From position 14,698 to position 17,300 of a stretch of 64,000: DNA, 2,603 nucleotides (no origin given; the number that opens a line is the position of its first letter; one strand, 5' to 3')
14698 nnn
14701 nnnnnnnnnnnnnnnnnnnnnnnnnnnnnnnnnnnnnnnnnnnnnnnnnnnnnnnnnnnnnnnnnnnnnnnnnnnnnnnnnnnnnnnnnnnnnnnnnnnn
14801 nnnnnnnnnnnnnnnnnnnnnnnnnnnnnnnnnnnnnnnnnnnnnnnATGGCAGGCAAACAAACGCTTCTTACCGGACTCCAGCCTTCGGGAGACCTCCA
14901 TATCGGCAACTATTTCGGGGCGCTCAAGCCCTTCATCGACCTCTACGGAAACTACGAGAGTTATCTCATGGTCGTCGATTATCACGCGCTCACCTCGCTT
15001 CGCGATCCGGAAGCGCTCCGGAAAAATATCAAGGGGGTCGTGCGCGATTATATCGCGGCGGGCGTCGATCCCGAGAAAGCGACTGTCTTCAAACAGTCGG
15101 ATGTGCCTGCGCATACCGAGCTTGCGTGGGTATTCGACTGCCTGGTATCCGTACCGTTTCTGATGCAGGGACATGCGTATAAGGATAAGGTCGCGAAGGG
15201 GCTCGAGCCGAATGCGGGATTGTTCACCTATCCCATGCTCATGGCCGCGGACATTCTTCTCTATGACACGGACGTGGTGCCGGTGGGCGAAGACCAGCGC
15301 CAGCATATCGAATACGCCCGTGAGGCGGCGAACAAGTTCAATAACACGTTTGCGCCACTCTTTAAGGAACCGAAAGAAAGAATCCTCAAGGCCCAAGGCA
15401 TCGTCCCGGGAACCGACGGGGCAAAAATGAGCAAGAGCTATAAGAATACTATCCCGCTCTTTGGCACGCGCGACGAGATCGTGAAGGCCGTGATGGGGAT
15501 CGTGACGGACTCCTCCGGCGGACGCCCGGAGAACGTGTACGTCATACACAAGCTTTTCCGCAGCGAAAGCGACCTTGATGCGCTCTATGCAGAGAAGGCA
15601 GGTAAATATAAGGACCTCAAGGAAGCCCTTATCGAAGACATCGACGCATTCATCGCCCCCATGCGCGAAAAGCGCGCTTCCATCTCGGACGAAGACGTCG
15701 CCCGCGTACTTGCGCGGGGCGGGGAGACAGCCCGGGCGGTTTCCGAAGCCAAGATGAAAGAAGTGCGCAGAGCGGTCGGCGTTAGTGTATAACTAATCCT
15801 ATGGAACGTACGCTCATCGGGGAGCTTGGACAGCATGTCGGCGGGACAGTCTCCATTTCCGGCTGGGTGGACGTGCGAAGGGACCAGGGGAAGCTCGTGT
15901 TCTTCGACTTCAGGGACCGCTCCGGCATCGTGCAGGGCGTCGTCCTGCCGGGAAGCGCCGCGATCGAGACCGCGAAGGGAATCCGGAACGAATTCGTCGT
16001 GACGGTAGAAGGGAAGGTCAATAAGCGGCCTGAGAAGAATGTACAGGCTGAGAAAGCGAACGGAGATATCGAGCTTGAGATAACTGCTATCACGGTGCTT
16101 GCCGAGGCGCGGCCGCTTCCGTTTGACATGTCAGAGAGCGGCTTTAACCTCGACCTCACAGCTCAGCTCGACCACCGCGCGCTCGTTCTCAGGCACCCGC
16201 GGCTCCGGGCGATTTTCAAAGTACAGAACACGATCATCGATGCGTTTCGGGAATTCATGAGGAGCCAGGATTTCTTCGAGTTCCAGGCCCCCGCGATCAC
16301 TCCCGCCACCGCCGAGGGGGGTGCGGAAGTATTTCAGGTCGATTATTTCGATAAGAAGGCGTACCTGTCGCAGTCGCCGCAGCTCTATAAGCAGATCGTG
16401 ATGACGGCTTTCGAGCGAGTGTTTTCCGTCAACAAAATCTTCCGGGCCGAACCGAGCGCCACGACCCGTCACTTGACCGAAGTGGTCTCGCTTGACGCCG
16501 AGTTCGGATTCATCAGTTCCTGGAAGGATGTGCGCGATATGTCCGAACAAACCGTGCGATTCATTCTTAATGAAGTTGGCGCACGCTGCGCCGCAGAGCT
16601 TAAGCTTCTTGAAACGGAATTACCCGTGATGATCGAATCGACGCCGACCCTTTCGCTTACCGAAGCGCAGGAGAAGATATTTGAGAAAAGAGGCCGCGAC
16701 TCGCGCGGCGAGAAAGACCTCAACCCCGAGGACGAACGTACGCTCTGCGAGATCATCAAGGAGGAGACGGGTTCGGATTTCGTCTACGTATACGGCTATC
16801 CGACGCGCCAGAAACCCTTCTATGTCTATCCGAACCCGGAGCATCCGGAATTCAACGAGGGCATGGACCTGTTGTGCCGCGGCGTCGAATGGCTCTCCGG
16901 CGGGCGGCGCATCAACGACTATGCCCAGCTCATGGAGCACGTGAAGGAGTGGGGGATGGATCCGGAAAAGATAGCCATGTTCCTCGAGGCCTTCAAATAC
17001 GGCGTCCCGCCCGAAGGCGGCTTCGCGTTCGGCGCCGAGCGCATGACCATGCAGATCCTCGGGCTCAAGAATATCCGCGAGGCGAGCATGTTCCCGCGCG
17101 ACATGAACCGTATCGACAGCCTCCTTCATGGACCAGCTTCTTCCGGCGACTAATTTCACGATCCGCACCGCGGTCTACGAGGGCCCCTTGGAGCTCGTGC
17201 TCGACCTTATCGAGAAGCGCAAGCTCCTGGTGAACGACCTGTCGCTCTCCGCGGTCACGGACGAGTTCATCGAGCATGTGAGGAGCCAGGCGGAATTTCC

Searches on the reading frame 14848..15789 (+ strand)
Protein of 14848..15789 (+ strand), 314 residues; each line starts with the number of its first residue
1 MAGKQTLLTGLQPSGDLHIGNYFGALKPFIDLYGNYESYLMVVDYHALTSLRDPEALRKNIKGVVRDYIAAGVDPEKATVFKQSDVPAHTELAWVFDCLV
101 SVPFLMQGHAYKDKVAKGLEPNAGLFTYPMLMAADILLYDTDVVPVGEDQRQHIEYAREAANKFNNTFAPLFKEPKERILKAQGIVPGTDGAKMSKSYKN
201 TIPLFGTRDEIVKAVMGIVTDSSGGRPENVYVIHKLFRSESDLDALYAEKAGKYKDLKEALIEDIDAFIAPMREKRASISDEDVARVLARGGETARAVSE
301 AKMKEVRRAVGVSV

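Call 4: search_protein_families(library=pfam, proteins=[window:14848-15789:+], max_evalue=0.01)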
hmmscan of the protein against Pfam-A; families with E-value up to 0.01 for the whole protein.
window:14848-15789:+ (314 aa): 1 family
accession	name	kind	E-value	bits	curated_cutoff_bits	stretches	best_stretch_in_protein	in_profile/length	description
PF00579.31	tRNA-synt_1b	-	2.4e-56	191.6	21.1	1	5-260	6-265/292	tRNA synthetases class I (W and Y)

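Call 13: find_homologous_proteins(query=window:14848-15789:+)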
Query window:14848-15789:+ (314 aa): 8000 proteins with E <= 0.001 among 8000 candidates; the best 120 are listed.
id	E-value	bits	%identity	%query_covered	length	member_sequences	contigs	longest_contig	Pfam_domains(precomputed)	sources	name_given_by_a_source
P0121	8.5e-205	696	100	100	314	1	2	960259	PF00579.32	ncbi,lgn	ncbi:MAG: tryptophan--tRNA ligase [bacterium]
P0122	3.4e-185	632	89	100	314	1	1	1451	PF00579.32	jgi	jgi:tryptophanyl-tRNA synthetase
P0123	2.2e-181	619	88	100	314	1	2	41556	PF00579.32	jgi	jgi:tryptophanyl-tRNA synthetase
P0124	6.2e-173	592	84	99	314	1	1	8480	PF00579.32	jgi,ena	-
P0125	6.4e-171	585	83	99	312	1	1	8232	PF00579.32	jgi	jgi:tryptophanyl-tRNA synthetase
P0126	3.7e-169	579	83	100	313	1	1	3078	PF00579.32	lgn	-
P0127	8.4e-169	578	83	100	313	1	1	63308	PF00579.32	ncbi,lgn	-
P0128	2.7e-168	576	83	100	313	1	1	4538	PF00579.32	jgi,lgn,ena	-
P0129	4.6e-168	576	83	99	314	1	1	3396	PF00579.32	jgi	jgi:tryptophanyl-tRNA synthetase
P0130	1.2e-167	574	83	99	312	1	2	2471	PF00579.32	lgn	-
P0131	2.6e-167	573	81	100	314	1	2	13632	PF00579.32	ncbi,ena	-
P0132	2.7e-167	573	81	100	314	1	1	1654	PF00579.32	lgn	-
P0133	8.8e-165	565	80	99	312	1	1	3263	PF00579.32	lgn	-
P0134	1.3e-164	564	80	99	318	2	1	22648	PF00579.32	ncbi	-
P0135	2.5e-164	563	80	99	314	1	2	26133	PF00579.32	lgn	-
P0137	1.1e-163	561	80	100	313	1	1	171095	PF00579.32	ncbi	-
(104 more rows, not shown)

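Call 15: find_encoding_contigs(protein=P0123, flank=6000, max_places=2)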
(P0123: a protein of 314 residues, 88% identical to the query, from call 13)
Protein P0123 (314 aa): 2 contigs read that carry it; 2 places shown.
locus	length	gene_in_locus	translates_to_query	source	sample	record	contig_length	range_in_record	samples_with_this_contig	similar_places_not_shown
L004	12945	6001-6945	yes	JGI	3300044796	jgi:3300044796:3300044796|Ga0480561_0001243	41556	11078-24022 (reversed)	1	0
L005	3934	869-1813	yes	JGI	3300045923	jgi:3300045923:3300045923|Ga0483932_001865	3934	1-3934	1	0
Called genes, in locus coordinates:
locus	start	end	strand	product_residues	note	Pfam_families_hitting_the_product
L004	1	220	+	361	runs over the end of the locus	PF00226:DnaJ, PF01556:DnaJ_C, PF00684:DnaJ_CXXCXGXG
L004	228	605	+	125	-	-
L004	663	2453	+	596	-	PF00664:ABC_membrane, PF00005:ABC_tran, PF02463:SMC_N (weak)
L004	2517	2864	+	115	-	-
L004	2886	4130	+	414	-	PF00579:tRNA-synt_1b, PF22421:SYY_C-terminal, PF01479:S4 (weak)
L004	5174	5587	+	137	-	PF05443:ROS_MUCR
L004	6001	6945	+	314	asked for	PF00579:tRNA-synt_1b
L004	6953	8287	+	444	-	PF01336:tRNA_anti-codon, PF00152:tRNA-synt_2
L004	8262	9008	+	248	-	PF02616:SMC_ScpA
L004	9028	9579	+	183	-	PF04079:SMC_ScpB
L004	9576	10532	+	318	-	PF00768:Peptidase_S11, PF13354:Beta-lactamase2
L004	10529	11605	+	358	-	PF00953:Glycos_transf_4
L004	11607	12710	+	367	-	PF01098:FTSW_RODA_SPOVE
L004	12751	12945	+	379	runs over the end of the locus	PF03033:Glyco_transf_28, PF04101:Glyco_tran_28_C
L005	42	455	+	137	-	PF05443:ROS_MUCR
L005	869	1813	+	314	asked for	PF00579:tRNA-synt_1b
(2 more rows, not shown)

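Call 16: find_encoding_contigs(protein=P0127, flank=6000, max_places=2)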
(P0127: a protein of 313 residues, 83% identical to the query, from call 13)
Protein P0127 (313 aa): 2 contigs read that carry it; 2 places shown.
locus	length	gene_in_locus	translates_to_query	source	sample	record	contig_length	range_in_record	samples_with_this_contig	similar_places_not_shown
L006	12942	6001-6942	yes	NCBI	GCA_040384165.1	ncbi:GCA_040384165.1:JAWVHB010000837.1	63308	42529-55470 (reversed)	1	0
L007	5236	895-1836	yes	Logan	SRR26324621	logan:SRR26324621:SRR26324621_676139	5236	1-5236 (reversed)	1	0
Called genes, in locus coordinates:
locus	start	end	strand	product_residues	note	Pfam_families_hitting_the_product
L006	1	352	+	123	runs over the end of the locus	-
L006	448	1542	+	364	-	PF00226:DnaJ, PF01556:DnaJ_C, PF00684:DnaJ_CXXCXGXG, PF27659:CHP02642 (faint), PF15777:Anti-TRAP (weak)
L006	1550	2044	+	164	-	-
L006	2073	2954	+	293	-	PF01636:APH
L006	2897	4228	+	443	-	PF00579:tRNA-synt_1b, PF22421:SYY_C-terminal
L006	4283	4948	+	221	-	PF06035:Peptidase_C93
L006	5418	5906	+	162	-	-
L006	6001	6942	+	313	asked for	PF00579:tRNA-synt_1b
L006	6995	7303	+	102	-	-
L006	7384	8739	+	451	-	PF01336:tRNA_anti-codon, PF00152:tRNA-synt_2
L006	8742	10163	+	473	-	PF00883:Peptidase_M17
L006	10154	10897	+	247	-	PF02616:SMC_ScpA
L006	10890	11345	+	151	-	PF04677:CwfJ_C_1 (weak), PF11969:DcpS_C, PF01230:HIT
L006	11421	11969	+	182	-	PF12802:MarR_2 (faint), PF04079:SMC_ScpB, PF01047:MarR (faint)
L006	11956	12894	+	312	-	PF00768:Peptidase_S11, PF13354:Beta-lactamase2 (weak)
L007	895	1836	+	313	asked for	PF00579:tRNA-synt_1b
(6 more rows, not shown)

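Call 17: find_encoding_contigs(protein=P0137, flank=6000, max_places=2)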
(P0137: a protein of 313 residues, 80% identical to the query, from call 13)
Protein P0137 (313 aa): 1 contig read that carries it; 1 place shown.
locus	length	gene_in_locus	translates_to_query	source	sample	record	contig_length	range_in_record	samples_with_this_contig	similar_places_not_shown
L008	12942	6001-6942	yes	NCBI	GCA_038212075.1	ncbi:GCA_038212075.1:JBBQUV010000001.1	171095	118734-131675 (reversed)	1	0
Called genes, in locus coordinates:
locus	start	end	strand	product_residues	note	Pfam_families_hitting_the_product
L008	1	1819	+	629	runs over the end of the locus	PF00012:HSP70, PF06723:MreB_Mbl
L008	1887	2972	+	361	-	PF00226:DnaJ, PF01556:DnaJ_C, PF27659:CHP02642 (faint), PF00684:DnaJ_CXXCXGXG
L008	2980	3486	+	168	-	-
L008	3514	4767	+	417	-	PF00579:tRNA-synt_1b, PF22421:SYY_C-terminal (weak)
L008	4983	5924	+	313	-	PF03783:CsgG (weak)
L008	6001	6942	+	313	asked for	PF00579:tRNA-synt_1b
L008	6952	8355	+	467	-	PF01336:tRNA_anti-codon, PF00152:tRNA-synt_2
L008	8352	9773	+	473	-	PF00883:Peptidase_M17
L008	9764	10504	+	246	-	PF02616:SMC_ScpA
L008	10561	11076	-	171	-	-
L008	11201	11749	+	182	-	PF12802:MarR_2 (faint), PF04079:SMC_ScpB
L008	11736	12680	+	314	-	PF13354:Beta-lactamase2 (weak), PF00768:Peptidase_S11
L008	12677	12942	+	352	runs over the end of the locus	PF00953:Glycos_transf_4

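Call 26: find_related_loci(query=window:14848-15789:+, collection=metagenome_contigs, flank=4000)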
Query window:14848-15789:+ (314 aa) in metagenome_contigs; peptide patterns used: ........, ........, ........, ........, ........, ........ (x = any residue, [..] = any of these).
332 stretches matched a pattern; 190 encode a relative of the query (tblastn E <= 1e-3); the best 80 are kept; 80 distinct loci.
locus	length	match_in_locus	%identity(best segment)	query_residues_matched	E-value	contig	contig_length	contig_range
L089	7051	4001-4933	84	3-313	0e+0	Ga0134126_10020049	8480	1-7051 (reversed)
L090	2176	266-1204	83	1-313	0e+0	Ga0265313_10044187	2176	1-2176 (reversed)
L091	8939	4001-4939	80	1-313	1e-171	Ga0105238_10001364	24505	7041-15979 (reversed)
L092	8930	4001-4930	79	4-313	4e-168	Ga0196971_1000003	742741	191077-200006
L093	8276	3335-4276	76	1-314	3e-165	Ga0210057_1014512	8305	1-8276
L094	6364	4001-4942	76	1-314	2e-165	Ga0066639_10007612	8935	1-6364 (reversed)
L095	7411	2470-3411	75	1-314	2e-161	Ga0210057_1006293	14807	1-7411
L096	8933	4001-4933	73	4-314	3e-160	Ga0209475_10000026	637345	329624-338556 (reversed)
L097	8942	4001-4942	72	1-314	8e-159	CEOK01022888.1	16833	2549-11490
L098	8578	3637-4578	72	1-314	8e-159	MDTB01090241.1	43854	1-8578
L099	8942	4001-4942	72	1-314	1e-158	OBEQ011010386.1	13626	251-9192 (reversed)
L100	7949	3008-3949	73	1-314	1e-157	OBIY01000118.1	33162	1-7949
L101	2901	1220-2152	73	4-314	9e-166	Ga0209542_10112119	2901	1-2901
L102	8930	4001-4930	72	5-314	2e-156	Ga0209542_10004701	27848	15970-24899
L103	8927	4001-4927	72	4-312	8e-156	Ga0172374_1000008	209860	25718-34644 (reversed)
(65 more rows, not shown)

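Call 27: find_encoding_contigs(protein=P0124, flank=5000, max_places=1)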
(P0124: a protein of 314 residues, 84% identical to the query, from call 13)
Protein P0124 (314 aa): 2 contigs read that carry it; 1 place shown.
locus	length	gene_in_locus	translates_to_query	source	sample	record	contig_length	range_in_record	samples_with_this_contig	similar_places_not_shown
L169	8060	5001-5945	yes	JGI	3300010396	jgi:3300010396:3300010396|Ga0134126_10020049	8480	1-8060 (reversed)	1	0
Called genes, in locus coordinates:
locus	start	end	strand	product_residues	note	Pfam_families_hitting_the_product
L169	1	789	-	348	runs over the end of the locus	PF01212:Beta_elim_lyase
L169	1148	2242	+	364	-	PF00226:DnaJ, PF01556:DnaJ_C, PF00684:DnaJ_CXXCXGXG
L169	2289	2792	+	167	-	-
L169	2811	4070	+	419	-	PF00579:tRNA-synt_1b, PF22421:SYY_C-terminal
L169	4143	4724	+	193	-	-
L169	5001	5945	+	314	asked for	PF00579:tRNA-synt_1b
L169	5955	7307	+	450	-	PF01336:tRNA_anti-codon, PF00152:tRNA-synt_2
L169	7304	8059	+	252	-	?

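Call 28: find_encoding_contigs(protein=P0131, flank=5000, max_places=1)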
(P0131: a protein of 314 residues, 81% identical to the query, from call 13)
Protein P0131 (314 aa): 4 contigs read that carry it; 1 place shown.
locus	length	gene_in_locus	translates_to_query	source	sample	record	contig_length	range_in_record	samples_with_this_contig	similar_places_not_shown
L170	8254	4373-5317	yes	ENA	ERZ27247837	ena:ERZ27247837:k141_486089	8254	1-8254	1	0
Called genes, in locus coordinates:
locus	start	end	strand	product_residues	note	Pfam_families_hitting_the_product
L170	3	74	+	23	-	?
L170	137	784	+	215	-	-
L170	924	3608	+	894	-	PF02450:LCAT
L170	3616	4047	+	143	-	-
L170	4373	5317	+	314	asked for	PF00579:tRNA-synt_1b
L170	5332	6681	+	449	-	PF01336:tRNA_anti-codon, PF00152:tRNA-synt_2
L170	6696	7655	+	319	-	PF01784:DUF34_NIF3 (weak)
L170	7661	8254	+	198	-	?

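Call 68: find_homologous_proteins(query=L004:5129-5584:+)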
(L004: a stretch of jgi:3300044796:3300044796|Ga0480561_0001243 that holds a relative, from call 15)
Query L004:5129-5584:+ (152 aa): 8000 proteins with E <= 0.001 among 8000 candidates; the best 120 are listed.
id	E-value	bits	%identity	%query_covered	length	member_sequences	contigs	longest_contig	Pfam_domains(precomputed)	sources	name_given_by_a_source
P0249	1.5e-82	293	100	90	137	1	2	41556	PF05443.18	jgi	jgi:predicted transcriptional regulator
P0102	4.5e-65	236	78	96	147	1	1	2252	PF05443.18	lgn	-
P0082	7.9e-65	235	77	95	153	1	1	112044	PF05443.18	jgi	jgi:predicted transcriptional regulator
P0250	8.4e-65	235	78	96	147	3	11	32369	PF05443.18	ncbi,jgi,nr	ncbi:MAG TPA: MucR family transcriptional regulator [Rhizomicrobium sp.]|jgi:predicted transcription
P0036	8.6e-65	235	76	95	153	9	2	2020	PF05443.18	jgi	jgi:predicted transcriptional regulator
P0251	5.6e-64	232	77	96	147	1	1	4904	PF05443.18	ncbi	-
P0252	2.0e-63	231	85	82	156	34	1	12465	PF05443.18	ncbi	-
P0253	2.6e-63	230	78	86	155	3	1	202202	PF05443.18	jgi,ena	-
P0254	4.7e-63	229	75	96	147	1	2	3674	PF05443.18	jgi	jgi:predicted transcriptional regulator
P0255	5.4e-63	229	76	96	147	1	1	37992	PF05443.18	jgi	jgi:predicted transcriptional regulator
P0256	6.3e-63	229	81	89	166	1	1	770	PF05443.18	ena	-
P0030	8.3e-63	229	81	88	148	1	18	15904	PF05443.18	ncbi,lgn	-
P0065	8.7e-63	229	75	96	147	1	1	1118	PF05443.18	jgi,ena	-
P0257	1.3e-62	228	79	89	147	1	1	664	PF05443.18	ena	-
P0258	2.4e-62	227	77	89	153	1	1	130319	PF05443.18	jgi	jgi:predicted transcriptional regulator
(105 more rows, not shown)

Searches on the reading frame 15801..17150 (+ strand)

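Call 4: search_protein_families(library=pfam, proteins=[window:15801-17150:+], max_evalue=0.01)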
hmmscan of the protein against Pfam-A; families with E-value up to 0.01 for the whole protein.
window:15801-17150:+ (450 aa): 2 families
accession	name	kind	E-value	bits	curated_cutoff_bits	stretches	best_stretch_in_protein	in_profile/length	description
PF00152.25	tRNA-synt_2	-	1.1e-76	258.3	25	1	121-434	4-307/308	tRNA synthetases class II (D, K and N)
PF01336.31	tRNA_anti-codon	-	2.7e-16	59.7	27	1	17-100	1-75/75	OB-fold nucleic acid binding domain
